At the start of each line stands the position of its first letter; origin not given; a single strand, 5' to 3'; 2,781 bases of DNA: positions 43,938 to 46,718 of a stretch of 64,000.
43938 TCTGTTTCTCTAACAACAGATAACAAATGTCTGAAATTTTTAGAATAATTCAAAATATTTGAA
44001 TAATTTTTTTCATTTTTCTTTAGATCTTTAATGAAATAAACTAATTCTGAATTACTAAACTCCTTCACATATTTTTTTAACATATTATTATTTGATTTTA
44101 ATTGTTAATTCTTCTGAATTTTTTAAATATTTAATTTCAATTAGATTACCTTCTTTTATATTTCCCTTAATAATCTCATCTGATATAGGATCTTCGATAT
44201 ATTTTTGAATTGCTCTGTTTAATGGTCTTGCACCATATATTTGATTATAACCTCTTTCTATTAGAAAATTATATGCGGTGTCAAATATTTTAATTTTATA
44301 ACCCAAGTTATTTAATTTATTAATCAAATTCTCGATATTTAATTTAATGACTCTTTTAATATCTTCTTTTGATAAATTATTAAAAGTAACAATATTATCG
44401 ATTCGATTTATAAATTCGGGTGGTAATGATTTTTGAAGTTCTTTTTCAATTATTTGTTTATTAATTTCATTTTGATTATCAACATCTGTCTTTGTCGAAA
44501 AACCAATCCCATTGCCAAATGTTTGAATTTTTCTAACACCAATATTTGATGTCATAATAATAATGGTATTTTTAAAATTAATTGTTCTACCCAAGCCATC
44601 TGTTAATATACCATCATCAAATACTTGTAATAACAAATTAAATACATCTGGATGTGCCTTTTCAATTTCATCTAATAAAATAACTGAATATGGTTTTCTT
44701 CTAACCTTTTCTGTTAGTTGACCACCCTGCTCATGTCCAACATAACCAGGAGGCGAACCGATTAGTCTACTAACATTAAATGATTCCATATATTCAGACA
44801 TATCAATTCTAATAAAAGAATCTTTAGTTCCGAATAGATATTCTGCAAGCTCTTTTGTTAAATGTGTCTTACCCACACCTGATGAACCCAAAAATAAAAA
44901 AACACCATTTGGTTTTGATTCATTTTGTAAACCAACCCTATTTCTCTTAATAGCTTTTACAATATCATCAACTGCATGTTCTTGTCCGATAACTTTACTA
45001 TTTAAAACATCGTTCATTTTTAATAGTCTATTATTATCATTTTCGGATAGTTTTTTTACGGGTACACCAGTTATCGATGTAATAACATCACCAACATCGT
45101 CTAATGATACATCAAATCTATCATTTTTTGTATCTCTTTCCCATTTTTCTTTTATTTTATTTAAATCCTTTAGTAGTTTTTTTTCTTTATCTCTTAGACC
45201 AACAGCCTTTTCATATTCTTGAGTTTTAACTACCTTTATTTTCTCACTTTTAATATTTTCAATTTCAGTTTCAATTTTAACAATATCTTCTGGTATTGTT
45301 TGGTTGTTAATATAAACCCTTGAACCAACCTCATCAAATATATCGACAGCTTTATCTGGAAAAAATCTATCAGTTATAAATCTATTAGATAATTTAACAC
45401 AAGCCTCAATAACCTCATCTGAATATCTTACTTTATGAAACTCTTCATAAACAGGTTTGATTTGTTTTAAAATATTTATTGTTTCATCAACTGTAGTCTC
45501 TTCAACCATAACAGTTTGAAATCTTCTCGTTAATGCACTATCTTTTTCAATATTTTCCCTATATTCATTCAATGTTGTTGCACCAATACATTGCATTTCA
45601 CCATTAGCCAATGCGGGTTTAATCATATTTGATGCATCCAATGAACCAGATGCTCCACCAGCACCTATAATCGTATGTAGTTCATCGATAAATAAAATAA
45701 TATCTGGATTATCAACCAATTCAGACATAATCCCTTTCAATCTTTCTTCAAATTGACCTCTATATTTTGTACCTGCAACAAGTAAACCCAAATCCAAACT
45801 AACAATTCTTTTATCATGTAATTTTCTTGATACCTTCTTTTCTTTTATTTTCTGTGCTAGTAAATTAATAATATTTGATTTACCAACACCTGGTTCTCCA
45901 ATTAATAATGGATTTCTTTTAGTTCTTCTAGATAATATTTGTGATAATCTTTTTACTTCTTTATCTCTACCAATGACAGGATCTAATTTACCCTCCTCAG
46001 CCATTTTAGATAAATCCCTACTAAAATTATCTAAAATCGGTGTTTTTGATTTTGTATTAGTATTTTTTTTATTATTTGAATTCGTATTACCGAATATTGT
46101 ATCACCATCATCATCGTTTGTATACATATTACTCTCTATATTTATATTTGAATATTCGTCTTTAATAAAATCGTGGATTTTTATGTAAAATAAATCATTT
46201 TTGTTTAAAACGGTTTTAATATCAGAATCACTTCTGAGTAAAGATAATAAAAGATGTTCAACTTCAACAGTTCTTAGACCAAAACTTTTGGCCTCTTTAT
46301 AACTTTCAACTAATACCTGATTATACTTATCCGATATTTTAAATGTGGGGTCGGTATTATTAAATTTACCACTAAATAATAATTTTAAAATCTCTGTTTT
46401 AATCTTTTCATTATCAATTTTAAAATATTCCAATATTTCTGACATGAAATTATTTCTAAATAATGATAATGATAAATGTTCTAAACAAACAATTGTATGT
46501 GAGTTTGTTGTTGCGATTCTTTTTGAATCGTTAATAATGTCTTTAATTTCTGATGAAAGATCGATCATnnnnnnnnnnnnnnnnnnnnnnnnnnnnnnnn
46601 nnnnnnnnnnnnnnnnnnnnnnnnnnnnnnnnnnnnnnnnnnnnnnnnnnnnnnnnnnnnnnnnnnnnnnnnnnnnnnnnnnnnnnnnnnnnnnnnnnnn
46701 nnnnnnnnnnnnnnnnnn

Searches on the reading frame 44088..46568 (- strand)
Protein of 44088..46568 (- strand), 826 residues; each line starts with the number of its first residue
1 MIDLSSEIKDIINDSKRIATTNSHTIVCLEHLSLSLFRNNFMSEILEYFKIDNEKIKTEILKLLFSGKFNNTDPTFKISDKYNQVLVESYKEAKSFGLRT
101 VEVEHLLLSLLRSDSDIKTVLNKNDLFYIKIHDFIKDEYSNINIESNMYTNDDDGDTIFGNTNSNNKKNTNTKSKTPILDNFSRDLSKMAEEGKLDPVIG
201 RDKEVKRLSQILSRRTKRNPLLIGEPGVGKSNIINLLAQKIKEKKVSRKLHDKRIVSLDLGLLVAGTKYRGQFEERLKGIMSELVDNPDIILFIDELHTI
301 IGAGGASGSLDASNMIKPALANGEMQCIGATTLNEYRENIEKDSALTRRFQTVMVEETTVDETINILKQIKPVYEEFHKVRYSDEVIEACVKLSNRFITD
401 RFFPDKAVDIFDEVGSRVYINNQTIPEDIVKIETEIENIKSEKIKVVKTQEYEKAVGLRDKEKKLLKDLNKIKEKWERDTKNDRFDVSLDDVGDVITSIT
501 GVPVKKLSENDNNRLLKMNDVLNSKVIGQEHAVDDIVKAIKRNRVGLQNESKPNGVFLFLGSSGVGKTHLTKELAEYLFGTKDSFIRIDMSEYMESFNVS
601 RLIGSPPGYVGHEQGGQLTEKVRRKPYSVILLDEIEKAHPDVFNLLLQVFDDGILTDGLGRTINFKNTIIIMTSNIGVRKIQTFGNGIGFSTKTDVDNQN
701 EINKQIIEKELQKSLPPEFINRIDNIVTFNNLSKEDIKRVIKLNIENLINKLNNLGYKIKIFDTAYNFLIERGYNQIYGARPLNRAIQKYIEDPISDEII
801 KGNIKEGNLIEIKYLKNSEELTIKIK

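Call 53: search_protein_families(library=phrogs, proteins=[window:44088-46568:-], max_evalue=0.00001)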
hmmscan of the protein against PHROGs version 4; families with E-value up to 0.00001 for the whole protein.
window:44088-46568:- (826 aa): 10 families
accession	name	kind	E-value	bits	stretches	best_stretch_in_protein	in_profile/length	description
phrog_4871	-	other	1.1e-254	848.4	1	4-824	8-757/764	ATP-dependent protease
phrog_5846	-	DNA, RNA and nucleotide metabolism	1.6e-12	48.4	0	525-592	17-67/380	clamp loader of DNA polymerase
phrog_168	-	DNA, RNA and nucleotide metabolism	2.9e-10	41.3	1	556-742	45-205/314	clamp loader of DNA polymerase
phrog_3757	-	unknown function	2e-09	38.3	0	191-303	101-199/367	-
phrog_1297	-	other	1.7e-08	34.9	0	215-251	23-59/356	ATPase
phrog_249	-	moron, auxiliary metabolic gene and host takeover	2.9e-08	34.5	0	435-674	24-243/380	porphyrin biosynthesis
phrog_3277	-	DNA, RNA and nucleotide metabolism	8.2e-08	33.2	0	554-584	10-40/168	DnaC-like helicase loader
phrog_7998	-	unknown function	3.4e-07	30.8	0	192-297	10-127/339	-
phrog_50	-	DNA, RNA and nucleotide metabolism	5.7e-07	30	0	549-595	366-410/570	DnaC-like helicase loader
phrog_35667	-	unknown function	1.7e-06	28.7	0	21-168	32-182/235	-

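Call 54: search_protein_families(library=pfam, proteins=[window:44088-46568:-], max_evalue=0.0001)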
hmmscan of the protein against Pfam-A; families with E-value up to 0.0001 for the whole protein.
window:44088-46568:- (826 aa): 14 families
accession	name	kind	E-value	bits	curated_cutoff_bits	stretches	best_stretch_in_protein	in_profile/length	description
PF07724.20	AAA_2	-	1.3e-66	224.2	27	1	552-726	1-166/166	AAA domain (Cdc48 subfamily)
PF17871.7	AAA_lid_9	-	2.7e-32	111.2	22.8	1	360-460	2-102/104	AAA lid domain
PF00004.35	AAA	-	1.1e-21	78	21.2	2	221-333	2-110/131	ATPase family associated with various cellular activities (AAA)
PF10431.15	ClpB_D2-small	-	1.8e-21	76.4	21.9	1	732-811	1-80/81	C-terminal, D2-small domain, of ClpB protein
PF07728.20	AAA_5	-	9.6e-16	58.5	22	1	557-676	2-123/139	AAA domain (dynein-related subfamily)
PF13191.12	AAA_16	-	9.5e-12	46.2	32.6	1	198-245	2-52/167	AAA ATPase domain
PF13401.12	AAA_22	-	2.2e-11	44.6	27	1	554-651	5-109/130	AAA domain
PF00158.32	Sigma54_activat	-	3.8e-09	36.9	20.2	1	554-673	22-141/168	Sigma-54 interaction domain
PF02861.25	Clp_N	-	9e-09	35.8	20.7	0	90-123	2-36/53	Clp amino terminal domain, pathogenicity island component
PF12775.13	AAA_7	-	2.8e-07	30.7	25.8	0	553-605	32-84/181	P-loop containing dynein motor region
PF03193.22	RsgA_GTPase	-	3.8e-07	30.5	30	0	197-250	86-141/174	RsgA GTPase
PF13173.12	AAA_14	-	5.4e-06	26.9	27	0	556-652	4-87/129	AAA domain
PF20030.5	bpMoxR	-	2.6e-05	23.8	27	0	557-675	34-145/205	MoxR domain in the MoxR-vWA-beta-propeller ternary systems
PF00910.28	RNA_helicase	-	2.9e-05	24.9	21.5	0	222-245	3-26/105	RNA helicase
